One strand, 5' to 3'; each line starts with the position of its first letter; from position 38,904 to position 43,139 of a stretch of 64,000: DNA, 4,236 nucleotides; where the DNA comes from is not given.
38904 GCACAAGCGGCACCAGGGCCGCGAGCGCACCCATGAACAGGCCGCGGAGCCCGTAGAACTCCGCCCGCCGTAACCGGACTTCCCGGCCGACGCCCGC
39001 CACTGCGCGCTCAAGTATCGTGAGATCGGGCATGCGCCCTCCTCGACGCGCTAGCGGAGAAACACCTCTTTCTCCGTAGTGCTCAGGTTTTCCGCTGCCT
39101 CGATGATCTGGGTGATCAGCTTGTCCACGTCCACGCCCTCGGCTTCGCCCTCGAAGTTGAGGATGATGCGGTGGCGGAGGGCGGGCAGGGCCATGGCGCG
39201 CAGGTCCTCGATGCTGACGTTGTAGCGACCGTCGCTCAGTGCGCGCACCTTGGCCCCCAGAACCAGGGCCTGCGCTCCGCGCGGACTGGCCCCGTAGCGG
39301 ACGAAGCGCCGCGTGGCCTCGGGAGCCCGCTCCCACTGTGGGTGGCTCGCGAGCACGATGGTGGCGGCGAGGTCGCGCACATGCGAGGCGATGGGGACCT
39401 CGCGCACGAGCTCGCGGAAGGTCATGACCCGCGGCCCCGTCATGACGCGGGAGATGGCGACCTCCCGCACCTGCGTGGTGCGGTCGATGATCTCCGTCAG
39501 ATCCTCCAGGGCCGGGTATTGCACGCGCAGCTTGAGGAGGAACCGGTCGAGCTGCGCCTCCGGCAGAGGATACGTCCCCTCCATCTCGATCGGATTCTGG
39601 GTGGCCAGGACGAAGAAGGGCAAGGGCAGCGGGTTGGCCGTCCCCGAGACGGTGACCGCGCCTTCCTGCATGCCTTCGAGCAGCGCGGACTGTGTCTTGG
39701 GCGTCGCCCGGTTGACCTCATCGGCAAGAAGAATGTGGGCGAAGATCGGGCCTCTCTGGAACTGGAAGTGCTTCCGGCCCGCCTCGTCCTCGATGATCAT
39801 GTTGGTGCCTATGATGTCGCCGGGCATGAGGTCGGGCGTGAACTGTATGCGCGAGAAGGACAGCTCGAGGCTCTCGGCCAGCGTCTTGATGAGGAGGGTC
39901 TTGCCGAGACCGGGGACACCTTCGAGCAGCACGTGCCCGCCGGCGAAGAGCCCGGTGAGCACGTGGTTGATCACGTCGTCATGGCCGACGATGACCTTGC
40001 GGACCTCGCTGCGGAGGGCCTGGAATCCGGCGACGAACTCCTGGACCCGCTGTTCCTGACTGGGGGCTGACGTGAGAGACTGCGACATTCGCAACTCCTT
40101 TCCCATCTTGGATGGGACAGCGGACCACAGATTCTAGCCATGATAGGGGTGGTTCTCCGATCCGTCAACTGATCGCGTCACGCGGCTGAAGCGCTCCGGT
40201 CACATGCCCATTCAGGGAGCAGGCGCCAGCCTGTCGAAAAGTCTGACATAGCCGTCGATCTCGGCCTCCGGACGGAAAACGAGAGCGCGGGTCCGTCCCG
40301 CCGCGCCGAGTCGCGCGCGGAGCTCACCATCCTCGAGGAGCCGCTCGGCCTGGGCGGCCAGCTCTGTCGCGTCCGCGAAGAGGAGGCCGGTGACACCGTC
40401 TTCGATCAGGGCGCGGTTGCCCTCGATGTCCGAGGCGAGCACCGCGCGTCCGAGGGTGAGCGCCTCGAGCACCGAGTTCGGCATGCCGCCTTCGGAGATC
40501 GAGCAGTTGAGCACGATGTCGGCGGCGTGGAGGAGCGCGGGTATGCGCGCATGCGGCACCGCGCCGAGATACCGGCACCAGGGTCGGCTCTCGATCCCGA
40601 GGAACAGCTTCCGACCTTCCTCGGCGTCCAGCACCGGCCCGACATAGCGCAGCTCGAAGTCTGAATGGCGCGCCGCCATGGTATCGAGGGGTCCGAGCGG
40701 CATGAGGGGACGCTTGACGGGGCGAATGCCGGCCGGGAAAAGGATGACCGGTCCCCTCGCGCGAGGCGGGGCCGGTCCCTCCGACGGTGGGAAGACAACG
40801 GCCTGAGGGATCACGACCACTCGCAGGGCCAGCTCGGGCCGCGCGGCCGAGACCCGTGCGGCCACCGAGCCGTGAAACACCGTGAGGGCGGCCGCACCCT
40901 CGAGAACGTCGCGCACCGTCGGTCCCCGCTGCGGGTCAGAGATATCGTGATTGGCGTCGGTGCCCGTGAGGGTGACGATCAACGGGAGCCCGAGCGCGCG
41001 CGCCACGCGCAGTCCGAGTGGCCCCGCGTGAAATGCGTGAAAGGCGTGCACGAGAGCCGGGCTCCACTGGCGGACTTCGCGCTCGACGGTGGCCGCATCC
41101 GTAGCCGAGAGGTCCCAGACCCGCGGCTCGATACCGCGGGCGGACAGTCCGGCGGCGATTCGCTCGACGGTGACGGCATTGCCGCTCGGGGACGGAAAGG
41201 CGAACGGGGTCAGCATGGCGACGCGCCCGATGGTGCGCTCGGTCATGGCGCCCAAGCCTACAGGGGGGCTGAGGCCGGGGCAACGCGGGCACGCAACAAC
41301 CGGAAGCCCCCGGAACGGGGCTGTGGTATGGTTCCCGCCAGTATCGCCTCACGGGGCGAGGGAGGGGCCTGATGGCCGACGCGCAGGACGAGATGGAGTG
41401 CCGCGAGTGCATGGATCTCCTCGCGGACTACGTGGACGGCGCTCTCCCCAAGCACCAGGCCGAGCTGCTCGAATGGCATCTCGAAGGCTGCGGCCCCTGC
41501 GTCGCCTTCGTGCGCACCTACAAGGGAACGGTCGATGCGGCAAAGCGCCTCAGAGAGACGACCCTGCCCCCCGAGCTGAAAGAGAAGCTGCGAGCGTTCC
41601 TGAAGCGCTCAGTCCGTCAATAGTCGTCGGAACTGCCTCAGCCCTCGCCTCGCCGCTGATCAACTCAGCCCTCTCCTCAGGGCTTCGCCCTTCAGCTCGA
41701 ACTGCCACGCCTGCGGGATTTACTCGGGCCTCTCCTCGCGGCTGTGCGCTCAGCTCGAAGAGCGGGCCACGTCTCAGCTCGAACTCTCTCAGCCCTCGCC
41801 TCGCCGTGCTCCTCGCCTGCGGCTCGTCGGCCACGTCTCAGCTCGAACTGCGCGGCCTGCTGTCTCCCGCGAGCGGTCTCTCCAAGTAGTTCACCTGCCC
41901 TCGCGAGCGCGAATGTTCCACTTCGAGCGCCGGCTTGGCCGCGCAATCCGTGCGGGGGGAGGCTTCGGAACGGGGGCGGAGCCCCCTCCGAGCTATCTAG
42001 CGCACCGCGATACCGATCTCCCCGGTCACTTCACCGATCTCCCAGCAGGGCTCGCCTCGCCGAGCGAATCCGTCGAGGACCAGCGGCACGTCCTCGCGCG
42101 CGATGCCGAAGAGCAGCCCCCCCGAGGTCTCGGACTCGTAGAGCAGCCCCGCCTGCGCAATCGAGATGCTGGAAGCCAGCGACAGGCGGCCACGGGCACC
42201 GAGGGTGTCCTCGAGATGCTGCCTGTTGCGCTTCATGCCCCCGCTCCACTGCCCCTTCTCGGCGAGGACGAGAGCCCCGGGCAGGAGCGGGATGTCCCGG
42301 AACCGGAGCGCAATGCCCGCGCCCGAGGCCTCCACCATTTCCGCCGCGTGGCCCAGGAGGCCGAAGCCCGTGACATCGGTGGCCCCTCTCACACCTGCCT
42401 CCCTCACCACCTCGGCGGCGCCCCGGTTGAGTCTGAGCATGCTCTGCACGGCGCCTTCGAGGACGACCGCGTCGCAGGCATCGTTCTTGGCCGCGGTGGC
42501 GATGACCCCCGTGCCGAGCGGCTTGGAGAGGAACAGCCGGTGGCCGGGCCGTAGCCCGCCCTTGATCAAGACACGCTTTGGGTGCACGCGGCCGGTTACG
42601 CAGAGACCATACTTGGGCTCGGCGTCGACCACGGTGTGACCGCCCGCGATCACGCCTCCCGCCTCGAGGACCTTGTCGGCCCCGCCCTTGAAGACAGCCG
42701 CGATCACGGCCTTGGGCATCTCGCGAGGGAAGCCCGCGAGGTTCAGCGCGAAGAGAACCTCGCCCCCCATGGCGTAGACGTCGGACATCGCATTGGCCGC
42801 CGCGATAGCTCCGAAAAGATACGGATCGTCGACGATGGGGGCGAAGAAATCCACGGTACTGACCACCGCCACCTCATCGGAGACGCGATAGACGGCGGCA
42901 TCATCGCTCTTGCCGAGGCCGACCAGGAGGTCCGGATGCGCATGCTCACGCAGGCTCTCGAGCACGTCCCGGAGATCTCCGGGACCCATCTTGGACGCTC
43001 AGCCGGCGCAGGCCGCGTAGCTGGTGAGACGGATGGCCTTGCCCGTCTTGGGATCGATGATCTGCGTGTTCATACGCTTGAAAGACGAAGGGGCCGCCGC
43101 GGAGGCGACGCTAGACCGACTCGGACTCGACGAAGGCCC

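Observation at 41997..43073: SelD is a selenoprotein here: in-frame UGA at the catalytic Cys17 position, missed by ORF calling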

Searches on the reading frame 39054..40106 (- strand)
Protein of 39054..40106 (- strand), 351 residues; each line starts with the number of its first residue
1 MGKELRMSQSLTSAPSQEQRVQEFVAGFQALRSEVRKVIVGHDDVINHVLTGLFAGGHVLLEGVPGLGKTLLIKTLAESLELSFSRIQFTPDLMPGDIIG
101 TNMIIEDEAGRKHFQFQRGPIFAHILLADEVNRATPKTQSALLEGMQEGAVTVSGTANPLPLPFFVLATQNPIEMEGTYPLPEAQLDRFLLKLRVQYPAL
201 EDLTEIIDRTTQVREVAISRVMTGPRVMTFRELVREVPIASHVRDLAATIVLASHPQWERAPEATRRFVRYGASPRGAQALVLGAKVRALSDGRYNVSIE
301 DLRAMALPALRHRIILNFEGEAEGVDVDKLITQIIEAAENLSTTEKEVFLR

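Call 23: search_protein_families(library=pfam, proteins=[window:39054-40106:-], max_evalue=0.00001)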
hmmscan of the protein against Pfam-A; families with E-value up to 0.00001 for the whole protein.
window:39054-40106:- (351 aa): 5 families
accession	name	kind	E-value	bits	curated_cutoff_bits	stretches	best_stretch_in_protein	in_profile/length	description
PF07726.17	AAA_3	-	1.1e-61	207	27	1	58-191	1-131/131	ATPase family associated with various cellular activities (AAA)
PF17863.7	AAA_lid_2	-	4.2e-16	58.9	22.7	1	266-334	6-74/74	AAA lid domain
PF07728.20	AAA_5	-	4.7e-11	43.3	22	1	58-189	1-139/139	AAA domain (dynein-related subfamily)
PF20030.5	bpMoxR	-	3.2e-10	39.9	27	1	32-212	7-183/205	MoxR domain in the MoxR-vWA-beta-propeller ternary systems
PF00004.35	AAA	-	3.5e-06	27.9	21.2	1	59-160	1-99/131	ATPase family associated with various cellular activities (AAA)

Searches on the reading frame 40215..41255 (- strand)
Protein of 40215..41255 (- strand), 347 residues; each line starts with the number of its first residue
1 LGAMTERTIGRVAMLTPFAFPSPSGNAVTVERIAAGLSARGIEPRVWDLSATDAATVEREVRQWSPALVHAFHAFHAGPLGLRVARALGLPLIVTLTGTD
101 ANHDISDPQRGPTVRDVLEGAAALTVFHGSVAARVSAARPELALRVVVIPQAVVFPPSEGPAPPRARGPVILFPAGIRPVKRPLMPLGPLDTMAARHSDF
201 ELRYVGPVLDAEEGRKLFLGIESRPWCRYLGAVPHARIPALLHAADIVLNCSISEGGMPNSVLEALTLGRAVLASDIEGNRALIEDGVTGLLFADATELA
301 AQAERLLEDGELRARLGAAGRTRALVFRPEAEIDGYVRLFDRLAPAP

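Call 23: search_protein_families(library=pfam, proteins=[window:40215-41255:-], max_evalue=0.00001)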
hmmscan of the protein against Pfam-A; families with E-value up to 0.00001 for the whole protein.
window:40215-41255:- (347 aa): 3 families
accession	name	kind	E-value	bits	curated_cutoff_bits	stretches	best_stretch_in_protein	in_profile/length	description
PF13692.12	Glyco_trans_1_4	-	1.9e-20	74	27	1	169-309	2-142/142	Glycosyl transferases group 1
PF00534.26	Glycos_transf_1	-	5.3e-19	68.8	26.4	1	168-322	15-171/172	Glycosyl transferases group 1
PF13524.12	Glyco_trans_1_2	-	1.5e-13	51.4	25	1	199-325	14-130/144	Glycosyl transferase-like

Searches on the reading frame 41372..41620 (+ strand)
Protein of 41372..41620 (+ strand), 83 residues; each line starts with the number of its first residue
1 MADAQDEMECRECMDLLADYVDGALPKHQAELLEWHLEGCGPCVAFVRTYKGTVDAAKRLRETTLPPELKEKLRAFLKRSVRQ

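Call 23: search_protein_families(library=pfam, proteins=[window:41372-41620:+], max_evalue=0.00001)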
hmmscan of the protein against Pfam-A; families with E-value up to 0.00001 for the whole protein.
window:41372-41620:+ (83 aa): 1 family
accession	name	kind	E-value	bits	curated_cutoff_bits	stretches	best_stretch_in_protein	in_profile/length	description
PF13490.11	zf-HC2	-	1.4e-09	38.3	22.2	1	10-43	1-34/35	Putative zinc-finger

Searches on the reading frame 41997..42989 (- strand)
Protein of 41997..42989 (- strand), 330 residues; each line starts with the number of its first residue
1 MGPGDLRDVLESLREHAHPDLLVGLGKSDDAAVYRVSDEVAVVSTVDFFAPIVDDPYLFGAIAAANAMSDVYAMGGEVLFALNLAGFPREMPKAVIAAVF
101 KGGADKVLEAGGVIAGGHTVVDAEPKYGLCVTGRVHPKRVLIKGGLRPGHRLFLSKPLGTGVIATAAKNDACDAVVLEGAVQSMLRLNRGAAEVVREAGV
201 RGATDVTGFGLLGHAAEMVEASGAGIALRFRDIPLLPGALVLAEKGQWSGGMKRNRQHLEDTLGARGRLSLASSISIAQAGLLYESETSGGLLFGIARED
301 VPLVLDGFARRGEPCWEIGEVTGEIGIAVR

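Call 12: find_related_loci(query=A1, collection=genome_contigs, flank=10000)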
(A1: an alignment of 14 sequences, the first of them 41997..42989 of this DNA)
Query A1 (330 aa) in genome_contigs; peptide patterns used: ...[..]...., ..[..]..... (x = any residue, [..] = any of these).
600 stretches matched a pattern (row limit reached: there are more); 596 encode a relative of the query (tblastn E <= 1e-3); the best 80 are kept; 80 distinct loci.
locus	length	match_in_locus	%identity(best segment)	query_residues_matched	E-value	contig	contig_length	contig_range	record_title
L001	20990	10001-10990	78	1-330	1e-167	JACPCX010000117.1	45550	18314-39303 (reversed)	MAG: Candidatus Rokuibacteriota bacterium isolate NC_groundwater_294_Ag_S-0.65um_70_18 S6_GD2017_2_S65_scaffold_1192, wh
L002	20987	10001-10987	76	1-329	1e-154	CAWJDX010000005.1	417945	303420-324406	MAG: uncultured Candidatus Rokubacteria bacterium isolate MFD06298.bin.2.137 genome assembly, contig: contig_1641, whole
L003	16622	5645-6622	73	1-329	7e-152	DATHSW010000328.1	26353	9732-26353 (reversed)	MAG TPA_asm: Candidatus Deferrimicrobiaceae bacterium isolate SMAG_U16061 k141_296225, whole genome shotgun sequence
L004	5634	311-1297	75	1-329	4e-153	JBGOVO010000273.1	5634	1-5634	MAG: Candidatus Methylomirabilia bacterium isolate OBJ_0618_7090110_113 k141_3688518_length_5634_cov_15.4062, whole geno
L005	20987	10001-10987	70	1-329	2e-149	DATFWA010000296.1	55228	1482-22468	MAG TPA_asm: Candidatus Methylomirabilota bacterium isolate SMAG_U9478 k141_12617020, whole genome shotgun sequence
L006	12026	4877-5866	70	1-329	2e-140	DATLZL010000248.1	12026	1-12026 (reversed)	MAG TPA_asm: Candidatus Binatia bacterium isolate SMAG_U13297 k141_570468, whole genome shotgun sequence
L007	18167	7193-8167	69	1-324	2e-138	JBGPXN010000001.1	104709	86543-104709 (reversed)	MAG: Candidatus Methylomirabilia bacterium isolate OBJ1_062018_090_37 k141_390944_length_104709_cov_22.1889, whole genom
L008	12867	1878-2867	67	1-329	2e-135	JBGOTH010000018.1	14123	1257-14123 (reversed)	MAG: Candidatus Methylomirabilia bacterium isolate OBJ_0618_7090110_167 k141_4030839_length_14123_cov_70.0929, whole gen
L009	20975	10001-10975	67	1-324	2e-135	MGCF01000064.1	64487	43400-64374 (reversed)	MAG: Candidatus Rokubacteria bacterium RIFCSPLOWO2_02_FULL_73_56 rifcsplowo2_02_scaffold_2220, whole genome shotgun sequ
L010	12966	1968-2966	66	1-330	8e-132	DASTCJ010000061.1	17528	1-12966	MAG TPA_asm: Candidatus Methylomirabilota bacterium isolate SMAG_U789 k141_1051206, whole genome shotgun sequence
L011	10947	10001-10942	67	1-313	1e-129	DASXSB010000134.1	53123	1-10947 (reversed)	MAG TPA_asm: Candidatus Methylomirabilota bacterium isolate SMAG_U4655 k141_2105735, whole genome shotgun sequence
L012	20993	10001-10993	62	1-330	1e-127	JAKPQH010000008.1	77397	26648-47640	MAG: bacterium isolate JPNA_maxbin.176 k141_1401196, whole genome shotgun sequence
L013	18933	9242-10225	65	1-329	2e-126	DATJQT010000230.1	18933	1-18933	MAG TPA_asm: Candidatus Baltobacteraceae bacterium isolate SMAG_U14948 k141_3424088, whole genome shotgun sequence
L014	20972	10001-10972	64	1-321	8e-126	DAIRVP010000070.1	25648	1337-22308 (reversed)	MAG TPA_asm: Candidatus Rokuibacteriota bacterium isolate CTOTU27893 NODE_215_length_25648_cov_6.942367, whole genome sh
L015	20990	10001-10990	62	1-329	1e-120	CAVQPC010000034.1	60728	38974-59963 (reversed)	MAG: uncultured candidate division NC10 bacterium isolate MFD01299.bin.2.79 genome assembly, contig: contig_24164, whole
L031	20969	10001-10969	52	1-321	9e-102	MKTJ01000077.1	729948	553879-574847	MAG: Chloroflexi bacterium 54-19 SCNpilot_cont_500_bf_scaffold_6, whole genome shotgun sequence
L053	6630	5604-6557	52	2-321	5e-97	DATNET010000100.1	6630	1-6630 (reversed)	MAG TPA_asm: Tepidiformaceae bacterium isolate SMAG_U11275 k141_1201395, whole genome shotgun sequence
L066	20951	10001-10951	52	6-330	4e-95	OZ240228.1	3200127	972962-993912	MAG: Dehalococcoidia bacterium isolate b56f2f09-7e5b-4802-a3f6-047262c577dd genome assembly, chromosome: 1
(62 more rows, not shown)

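Call 28: find_encoding_contigs(protein=window:41997-42989:-, flank=10000, max_places=4)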
Protein window:41997-42989:- (330 aa): 5 contigs read that carry it; 4 places shown.
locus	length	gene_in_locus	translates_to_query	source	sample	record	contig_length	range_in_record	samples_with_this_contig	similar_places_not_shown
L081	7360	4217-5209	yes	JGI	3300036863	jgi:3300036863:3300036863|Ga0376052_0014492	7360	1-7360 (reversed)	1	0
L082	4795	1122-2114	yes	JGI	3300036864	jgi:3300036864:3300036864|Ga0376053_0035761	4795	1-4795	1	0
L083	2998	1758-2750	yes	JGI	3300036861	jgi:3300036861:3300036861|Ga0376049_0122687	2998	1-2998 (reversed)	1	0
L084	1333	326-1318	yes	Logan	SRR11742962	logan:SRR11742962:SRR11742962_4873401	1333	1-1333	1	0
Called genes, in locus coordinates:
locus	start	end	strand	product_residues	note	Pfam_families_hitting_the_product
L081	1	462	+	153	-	?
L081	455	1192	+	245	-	PF02683:DsbD_TM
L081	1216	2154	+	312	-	PF00288:GHMP_kinases_N, PF08544:GHMP_kinases_C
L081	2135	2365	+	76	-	-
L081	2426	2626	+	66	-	PF05639:Pup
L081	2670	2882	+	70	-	PF09723:Zn_ribbon_8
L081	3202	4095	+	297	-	PF00126:HTH_1, PF03466:LysR_substrate, PF12727:PBP_like (weak)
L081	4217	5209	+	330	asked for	PF00586:AIRS, PF02769:AIRS_C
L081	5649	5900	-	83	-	PF13490:zf-HC2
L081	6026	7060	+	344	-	PF13439:Glyco_transf_4 (faint), PF13579:Glyco_trans_4_4 (weak), PF00534:Glycos_transf_1, PF13692:Glyco_trans_1_4, PF13524:Glyco_trans_1_2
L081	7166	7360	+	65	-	?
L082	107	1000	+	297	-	PF00126:HTH_1, PF03466:LysR_substrate, PF12727:PBP_like (weak)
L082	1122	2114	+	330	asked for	PF00586:AIRS, PF02769:AIRS_C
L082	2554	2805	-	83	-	PF13490:zf-HC2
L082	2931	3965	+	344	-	PF13439:Glyco_transf_4 (faint), PF13579:Glyco_trans_4_4 (weak), PF00534:Glycos_transf_1, PF13692:Glyco_trans_1_4, PF13524:Glyco_trans_1_2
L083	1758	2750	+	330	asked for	PF00586:AIRS, PF02769:AIRS_C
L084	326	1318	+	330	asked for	PF00586:AIRS, PF02769:AIRS_C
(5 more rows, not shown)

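Call 42: search_protein_families(library=ncbifam, proteins=[L066:10957-12891:-, L053:4061-5527:-], max_evalue=1e-10)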
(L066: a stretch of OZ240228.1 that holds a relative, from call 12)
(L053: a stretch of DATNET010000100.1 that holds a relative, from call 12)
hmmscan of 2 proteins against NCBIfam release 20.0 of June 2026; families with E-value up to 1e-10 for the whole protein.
L066:10957-12891:- (645 aa): 16 families
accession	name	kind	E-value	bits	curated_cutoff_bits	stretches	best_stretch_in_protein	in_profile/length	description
TIGR00475.1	selB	equivalog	1.1e-90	305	242.25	1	23-397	2-353/581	selenocysteine-specific translation elongation factor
NF009373.0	PRK12736.1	subfamily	1.5e-52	178.7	452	1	18-379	9-392/394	elongation factor Tu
NF000766.0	PRK00049.1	subfamily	4.4e-50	170.6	449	1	21-378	12-393/396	elongation factor Tu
NF009372.0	PRK12735.1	subfamily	1.3e-48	165.8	479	1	20-378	11-393/396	elongation factor Tu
NF003077.0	PRK04000.1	equivalog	7.1e-48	163.8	315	2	73-306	86-336/412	translation initiation factor IF-2 subunit gamma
TIGR00485.1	EF-Tu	equivalog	1.1e-47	162.7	522.4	1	20-378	11-391/394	elongation factor Tu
TIGR03680.1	eif2g_arch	equivalog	9.3e-47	160.1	514.5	2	73-293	82-318/407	translation initiation factor IF-2 subunit gamma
NF008969.0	PRK12317.1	subfamily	4.8e-41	140.7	502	1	47-287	61-309/426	elongation factor 1-alpha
TIGR00483.1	EF-1_alpha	equivalog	2.8e-32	111.7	540.1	1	47-288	61-311/427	translation elongation factor EF-1 subunit alpha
NF004035.0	PRK05506.1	subfamily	2.7e-22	78.8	715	1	47-288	80-323/632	bifunctional sulfate adenylyltransferase subunit 1/adenylylsulfate kinase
NF003478.0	PRK05124.1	equivalog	5.2e-22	78.1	590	1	47-286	83-324/475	sulfate adenylyltransferase subunit CysN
TIGR02034.1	CysN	subfamily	1.8e-21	76.7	336.1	1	47-287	56-298/406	sulfate adenylyltransferase, large subunit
TIGR00487.1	IF-2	equivalog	1.4e-16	60.4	424.4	1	23-229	89-293/587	translation initiation factor IF-2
TIGR00231.1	small_GTP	domain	2.3e-14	53.5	42.5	1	23-183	5-163/164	GTP-binding protein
NF012153.1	tet_protect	equivalog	3.1e-11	42.2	775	0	47-126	41-119/614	tetracycline resistance ribosomal protection protein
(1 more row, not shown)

L053:4061-5527:- (489 aa): 3 families
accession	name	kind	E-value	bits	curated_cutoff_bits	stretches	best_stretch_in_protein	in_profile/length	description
TIGR00474.1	selA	equivalog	2.2e-155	518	267.9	1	43-483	1-454/455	L-seryl-tRNA(Sec) selenium transferase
TIGR01437.1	selA_rel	subfamily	1.5e-19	70.1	385.3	1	110-376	7-262/363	DgaE family pyridoxal phosphate-dependent ammonia lyase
NF047797.1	glminPNH3LysDgaE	equivalog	3.4e-17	62.4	600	1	110-387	9-275/367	D-glucosaminate-6-phosphate ammonia lyase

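Call 50: search_protein_families(library=pfam, proteins=[L003:6702-9131:+, L008:3016-4137:+], max_evalue=0.001)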
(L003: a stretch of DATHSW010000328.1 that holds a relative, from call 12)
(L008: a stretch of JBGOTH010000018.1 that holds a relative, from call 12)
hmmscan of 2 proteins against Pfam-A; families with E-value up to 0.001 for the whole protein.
L003:6702-9131:+ (810 aa): 7 families
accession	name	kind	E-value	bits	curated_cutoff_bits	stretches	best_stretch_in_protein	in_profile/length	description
PF12770.12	CHAT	-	9.5e-67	225.9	24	1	544-807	2-288/289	CHAT domain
PF13424.12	TPR_12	-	1.8e-16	60.5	30.1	2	134-208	3-75/77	Tetratricopeptide repeat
PF07719.23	TPR_2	-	4.4e-12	45.6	27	0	313-341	2-30/34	Tetratricopeptide repeat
PF13181.12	TPR_8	-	1.7e-05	25.1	25.7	0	233-264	2-33/34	Tetratricopeptide repeat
PF00515.34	TPR_1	-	0.00012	22.2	27.8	0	134-163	1-30/34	Tetratricopeptide repeat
PF12968.13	DUF3856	-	0.0008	19.8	27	0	99-137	65-103/143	Domain of Unknown Function (DUF3856)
PF13176.12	TPR_7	-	0.0009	19.6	27.9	0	275-305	2-32/36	Tetratricopeptide repeat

L008:3016-4137:+ (374 aa): 2 families
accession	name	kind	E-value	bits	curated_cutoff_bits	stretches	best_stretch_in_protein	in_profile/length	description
PF01841.26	Transglut_core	-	8.8e-22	77.9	23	1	167-286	2-108/108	Transglutaminase-like superfamily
PF10518.14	TAT_signal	-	0.0008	19.7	22.7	0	7-25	2-20/21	TAT (twin-arginine translocation) pathway signal sequence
